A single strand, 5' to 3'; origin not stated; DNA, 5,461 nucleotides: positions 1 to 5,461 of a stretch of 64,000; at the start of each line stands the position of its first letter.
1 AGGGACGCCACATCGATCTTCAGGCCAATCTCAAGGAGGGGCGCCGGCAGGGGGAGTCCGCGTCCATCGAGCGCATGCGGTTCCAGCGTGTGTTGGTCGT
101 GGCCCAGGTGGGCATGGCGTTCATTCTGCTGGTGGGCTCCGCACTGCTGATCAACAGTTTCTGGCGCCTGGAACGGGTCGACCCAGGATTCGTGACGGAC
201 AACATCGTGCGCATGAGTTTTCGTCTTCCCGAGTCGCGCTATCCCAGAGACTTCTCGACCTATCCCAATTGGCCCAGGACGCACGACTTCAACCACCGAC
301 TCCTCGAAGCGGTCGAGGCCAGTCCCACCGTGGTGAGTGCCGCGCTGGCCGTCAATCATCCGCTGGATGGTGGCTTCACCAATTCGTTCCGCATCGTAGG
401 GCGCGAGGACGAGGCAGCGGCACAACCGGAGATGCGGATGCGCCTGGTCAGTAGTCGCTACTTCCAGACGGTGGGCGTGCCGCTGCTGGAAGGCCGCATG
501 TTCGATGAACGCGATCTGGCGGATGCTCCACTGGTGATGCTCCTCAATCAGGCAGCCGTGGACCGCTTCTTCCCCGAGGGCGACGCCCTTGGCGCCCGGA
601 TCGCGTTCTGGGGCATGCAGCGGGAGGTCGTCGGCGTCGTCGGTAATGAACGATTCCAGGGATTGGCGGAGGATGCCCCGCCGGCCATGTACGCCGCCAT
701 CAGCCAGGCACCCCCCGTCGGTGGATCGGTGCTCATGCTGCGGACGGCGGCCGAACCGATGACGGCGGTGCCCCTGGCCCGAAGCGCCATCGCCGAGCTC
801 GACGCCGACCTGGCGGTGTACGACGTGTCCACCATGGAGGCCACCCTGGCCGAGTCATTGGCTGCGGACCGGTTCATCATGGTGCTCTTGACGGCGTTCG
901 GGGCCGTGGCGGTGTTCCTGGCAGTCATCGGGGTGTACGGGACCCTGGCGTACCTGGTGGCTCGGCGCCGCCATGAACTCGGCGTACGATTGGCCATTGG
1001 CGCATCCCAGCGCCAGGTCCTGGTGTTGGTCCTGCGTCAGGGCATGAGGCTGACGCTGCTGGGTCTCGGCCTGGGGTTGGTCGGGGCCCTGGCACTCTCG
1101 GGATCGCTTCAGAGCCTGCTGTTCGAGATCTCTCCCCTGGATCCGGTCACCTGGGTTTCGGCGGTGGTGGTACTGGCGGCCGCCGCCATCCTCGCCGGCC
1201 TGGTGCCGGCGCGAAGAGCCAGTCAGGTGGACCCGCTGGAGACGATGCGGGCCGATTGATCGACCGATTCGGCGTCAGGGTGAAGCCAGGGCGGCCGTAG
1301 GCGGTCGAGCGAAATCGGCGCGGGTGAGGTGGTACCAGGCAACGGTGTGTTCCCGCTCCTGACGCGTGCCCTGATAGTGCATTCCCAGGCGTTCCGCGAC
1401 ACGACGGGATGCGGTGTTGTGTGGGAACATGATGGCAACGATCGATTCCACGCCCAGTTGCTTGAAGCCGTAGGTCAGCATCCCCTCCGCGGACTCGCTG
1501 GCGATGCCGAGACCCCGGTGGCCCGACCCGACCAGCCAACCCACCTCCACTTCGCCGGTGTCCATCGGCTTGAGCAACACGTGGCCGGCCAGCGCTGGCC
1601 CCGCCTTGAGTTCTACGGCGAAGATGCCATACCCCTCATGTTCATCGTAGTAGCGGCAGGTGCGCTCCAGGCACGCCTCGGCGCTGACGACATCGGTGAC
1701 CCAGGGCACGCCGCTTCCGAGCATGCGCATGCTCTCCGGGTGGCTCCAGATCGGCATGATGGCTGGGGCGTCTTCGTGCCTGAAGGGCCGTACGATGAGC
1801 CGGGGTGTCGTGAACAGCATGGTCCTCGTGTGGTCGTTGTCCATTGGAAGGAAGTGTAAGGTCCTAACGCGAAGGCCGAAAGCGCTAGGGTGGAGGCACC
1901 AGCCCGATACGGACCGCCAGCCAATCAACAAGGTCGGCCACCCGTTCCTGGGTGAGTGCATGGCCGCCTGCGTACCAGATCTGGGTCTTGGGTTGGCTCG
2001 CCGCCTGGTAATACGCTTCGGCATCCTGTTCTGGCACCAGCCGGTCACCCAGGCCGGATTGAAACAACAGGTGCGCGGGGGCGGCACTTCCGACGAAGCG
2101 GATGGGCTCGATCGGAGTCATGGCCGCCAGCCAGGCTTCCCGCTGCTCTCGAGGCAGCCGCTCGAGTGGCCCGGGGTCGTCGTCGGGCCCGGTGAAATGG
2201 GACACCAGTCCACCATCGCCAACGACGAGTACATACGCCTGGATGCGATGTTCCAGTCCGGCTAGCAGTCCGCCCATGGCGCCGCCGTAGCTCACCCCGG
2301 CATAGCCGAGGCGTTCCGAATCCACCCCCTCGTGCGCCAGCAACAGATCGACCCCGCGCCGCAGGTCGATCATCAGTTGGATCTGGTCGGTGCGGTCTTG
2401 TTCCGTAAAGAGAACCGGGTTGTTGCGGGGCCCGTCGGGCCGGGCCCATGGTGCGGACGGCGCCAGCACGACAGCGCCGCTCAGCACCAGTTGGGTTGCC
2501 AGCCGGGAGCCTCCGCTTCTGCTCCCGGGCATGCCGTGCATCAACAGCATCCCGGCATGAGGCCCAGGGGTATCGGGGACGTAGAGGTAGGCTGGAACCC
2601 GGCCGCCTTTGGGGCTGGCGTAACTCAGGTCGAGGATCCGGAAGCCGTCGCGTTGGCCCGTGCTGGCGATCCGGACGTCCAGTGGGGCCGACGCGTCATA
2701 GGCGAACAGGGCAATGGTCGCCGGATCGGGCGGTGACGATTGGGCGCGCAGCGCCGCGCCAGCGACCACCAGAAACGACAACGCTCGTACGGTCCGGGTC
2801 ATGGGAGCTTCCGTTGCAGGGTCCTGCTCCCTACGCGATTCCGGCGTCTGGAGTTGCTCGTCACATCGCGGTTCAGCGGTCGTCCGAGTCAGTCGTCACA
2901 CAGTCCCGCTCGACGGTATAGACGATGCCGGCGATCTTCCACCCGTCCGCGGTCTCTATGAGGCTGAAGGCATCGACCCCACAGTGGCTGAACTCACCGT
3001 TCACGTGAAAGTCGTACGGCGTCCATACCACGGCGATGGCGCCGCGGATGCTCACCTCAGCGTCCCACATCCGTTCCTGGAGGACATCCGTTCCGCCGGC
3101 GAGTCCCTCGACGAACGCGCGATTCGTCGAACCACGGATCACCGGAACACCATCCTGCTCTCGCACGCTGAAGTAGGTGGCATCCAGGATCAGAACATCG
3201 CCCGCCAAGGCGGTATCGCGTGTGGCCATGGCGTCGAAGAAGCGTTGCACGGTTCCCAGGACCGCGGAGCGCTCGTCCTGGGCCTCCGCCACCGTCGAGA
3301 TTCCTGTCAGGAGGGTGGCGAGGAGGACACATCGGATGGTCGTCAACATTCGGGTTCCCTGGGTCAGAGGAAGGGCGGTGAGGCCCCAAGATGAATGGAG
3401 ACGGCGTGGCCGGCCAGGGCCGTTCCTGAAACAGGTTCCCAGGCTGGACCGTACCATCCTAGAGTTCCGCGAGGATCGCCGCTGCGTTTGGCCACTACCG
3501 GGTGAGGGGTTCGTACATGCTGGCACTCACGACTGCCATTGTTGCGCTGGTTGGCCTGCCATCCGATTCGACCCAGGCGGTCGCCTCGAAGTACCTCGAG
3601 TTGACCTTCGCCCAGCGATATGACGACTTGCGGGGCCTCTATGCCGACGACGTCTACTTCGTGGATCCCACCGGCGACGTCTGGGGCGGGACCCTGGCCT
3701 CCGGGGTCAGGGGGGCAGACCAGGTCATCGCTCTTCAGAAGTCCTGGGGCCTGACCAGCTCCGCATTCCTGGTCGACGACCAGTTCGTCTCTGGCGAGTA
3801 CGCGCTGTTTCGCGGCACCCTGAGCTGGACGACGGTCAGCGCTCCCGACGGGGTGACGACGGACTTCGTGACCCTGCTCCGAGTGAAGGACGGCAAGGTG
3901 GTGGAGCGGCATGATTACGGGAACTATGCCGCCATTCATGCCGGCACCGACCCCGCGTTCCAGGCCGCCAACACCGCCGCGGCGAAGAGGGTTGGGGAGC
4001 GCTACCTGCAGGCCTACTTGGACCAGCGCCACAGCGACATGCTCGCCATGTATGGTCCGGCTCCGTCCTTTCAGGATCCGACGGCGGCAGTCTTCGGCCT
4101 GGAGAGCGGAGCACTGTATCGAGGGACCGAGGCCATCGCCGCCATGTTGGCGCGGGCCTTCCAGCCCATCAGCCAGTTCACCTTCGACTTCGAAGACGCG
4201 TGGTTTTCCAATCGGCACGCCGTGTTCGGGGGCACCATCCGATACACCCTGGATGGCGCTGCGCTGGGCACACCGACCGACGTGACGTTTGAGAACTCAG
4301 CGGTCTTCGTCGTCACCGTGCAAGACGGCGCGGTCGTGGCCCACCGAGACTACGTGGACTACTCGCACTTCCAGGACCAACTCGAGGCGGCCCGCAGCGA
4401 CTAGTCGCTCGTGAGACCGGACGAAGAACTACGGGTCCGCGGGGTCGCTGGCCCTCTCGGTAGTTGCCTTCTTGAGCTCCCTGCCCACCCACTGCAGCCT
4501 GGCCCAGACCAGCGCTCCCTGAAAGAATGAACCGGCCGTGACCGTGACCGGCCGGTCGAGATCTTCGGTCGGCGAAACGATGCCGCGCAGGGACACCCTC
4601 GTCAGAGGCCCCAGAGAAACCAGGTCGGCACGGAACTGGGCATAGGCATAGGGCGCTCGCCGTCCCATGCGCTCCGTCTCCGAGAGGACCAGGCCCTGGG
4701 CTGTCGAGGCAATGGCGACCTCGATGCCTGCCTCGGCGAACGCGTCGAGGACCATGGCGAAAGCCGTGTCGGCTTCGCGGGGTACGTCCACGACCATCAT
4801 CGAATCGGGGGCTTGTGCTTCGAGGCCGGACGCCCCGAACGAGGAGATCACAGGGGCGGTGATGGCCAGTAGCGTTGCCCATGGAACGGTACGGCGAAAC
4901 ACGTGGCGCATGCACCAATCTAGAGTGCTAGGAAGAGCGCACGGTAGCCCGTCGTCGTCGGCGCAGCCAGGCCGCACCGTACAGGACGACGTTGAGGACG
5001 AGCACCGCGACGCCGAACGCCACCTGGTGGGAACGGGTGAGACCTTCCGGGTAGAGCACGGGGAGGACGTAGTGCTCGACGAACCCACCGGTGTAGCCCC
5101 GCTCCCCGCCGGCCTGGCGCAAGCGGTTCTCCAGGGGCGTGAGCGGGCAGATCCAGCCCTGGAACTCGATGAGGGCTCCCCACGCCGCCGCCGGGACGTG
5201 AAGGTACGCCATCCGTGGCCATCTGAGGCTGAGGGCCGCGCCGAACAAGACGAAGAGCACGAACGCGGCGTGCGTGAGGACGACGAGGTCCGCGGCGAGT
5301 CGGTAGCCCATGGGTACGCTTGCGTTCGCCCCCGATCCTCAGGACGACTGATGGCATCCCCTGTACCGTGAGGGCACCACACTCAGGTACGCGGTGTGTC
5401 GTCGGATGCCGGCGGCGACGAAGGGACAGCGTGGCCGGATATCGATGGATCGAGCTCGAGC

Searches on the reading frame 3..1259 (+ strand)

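Call 24: search_protein_families(library=pfam, proteins=[window:3-1259:+], max_evalue=0.001)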
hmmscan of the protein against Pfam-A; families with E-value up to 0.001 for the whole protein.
window:3-1259:+ (418 aa): 2 families
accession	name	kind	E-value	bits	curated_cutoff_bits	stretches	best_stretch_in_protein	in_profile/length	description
PF02687.27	FtsX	-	3.9e-15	56.4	25.5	1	298-410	2-119/120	FtsX-like permease C-terminal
PF12704.14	MacB_PCD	-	2e-09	38.5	27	1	92-236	50-176/207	MacB-like periplasmic core domain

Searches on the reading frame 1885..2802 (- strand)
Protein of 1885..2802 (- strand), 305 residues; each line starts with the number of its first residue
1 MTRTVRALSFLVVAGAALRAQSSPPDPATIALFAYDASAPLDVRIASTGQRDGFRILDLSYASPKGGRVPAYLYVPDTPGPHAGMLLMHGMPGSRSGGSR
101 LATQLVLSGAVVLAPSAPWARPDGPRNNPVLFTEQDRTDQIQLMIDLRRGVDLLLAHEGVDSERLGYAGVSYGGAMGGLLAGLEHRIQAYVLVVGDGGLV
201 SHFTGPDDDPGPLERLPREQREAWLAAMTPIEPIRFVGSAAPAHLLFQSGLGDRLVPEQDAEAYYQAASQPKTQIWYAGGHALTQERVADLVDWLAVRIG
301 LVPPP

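Call 24: search_protein_families(library=pfam, proteins=[window:1885-2802:-], max_evalue=0.001)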
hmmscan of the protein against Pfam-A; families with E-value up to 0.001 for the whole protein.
window:1885-2802:- (305 aa): 2 families
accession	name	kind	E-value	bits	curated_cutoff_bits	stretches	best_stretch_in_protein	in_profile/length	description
PF00326.27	Peptidase_S9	-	1.4e-06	28.4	22.6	1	146-270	47-172/213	Prolyl oligopeptidase family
PF05448.18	AXE1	-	8.6e-06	25.2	21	0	144-192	157-205/321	Acetyl xylan esterase (AXE1)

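Call 37: find_encoding_contigs(protein=window:1885-2802:-, flank=10000, max_places=2)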
Protein window:1885-2802:- (305 aa): 1 contig read that carries it; 1 place shown.
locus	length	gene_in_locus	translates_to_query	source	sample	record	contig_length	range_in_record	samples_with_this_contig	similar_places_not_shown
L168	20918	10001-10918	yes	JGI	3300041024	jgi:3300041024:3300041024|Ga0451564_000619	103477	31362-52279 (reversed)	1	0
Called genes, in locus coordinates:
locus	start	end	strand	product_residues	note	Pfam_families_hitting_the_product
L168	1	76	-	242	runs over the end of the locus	-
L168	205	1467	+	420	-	PF00924:MS_channel_2nd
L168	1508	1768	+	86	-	-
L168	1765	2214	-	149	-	PF01641:SelR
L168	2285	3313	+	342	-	PF14559:TPR_19 (faint), PF07719:TPR_2 (faint), PF13181:TPR_8 (faint), PF13428:TPR_14 (faint), PF00515:TPR_1 (faint)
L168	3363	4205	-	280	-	PF03976:PPK2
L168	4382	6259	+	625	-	PF01558:POR, PF01855:POR_N, PF17147:PFOR_II (weak)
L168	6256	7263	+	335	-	PF02775:TPP_enzyme_C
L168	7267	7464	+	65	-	PF14542:Acetyltransf_CG (weak)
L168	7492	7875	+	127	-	PF10861:DUF2784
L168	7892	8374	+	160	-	-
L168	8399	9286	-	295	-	PF12680:SnoaL_2, PF07366:SnoaL (weak)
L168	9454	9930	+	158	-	PF12893:Lumazine_bd_2 (weak)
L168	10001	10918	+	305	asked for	PF05448:AXE1 (faint), PF00326:Peptidase_S9 (weak)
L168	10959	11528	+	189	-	PF13302:Acetyltransf_3, PF00583:Acetyltransf_1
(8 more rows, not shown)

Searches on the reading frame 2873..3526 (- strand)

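Call 24: search_protein_families(library=pfam, proteins=[window:2873-3526:-], max_evalue=0.001)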
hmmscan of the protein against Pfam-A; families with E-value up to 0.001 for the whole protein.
window:2873-3526:- (217 aa): 1 family
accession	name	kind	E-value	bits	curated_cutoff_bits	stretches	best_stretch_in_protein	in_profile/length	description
PF12893.14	Lumazine_bd_2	-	2e-05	25.7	22.1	1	85-203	2-115/116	Putative lumazine-binding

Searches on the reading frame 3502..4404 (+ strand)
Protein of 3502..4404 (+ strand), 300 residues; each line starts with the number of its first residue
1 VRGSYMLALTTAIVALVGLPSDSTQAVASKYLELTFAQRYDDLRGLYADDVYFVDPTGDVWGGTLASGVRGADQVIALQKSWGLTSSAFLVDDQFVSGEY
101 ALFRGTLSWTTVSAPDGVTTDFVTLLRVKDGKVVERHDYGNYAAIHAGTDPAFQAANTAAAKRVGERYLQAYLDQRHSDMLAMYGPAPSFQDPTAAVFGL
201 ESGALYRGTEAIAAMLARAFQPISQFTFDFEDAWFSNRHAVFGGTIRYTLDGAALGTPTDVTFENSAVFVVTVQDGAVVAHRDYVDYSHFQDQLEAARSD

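Call 24: search_protein_families(library=pfam, proteins=[window:3502-4404:+], max_evalue=0.001)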
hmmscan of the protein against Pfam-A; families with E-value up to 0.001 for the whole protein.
window:3502-4404:+ (300 aa): 3 families
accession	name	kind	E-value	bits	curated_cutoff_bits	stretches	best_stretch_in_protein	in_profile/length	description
PF12680.13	SnoaL_2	-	1.1e-23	84.2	27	2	30-135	3-101/102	SnoaL-like domain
PF07366.18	SnoaL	-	2.1e-11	44.2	28.4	1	205-294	36-126/126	SnoaL-like polyketide cyclase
PF14534.12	DUF4440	-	0.0005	20.9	25.2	0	41-127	18-99/107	Domain of unknown function (DUF4440)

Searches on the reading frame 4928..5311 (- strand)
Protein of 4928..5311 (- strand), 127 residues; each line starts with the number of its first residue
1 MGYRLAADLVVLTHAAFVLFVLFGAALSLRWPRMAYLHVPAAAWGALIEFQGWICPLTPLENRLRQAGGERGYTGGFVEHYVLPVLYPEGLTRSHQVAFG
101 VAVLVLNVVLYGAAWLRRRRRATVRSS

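Call 24: search_protein_families(library=pfam, proteins=[window:4928-5311:-], max_evalue=0.001)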
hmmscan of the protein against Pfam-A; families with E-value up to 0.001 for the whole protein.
window:4928-5311:- (127 aa): 1 family
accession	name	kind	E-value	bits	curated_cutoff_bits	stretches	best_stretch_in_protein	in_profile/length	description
PF10861.13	DUF2784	-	3.1e-40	137.1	29.7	1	4-111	1-108/109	Protein of Unknown function (DUF2784)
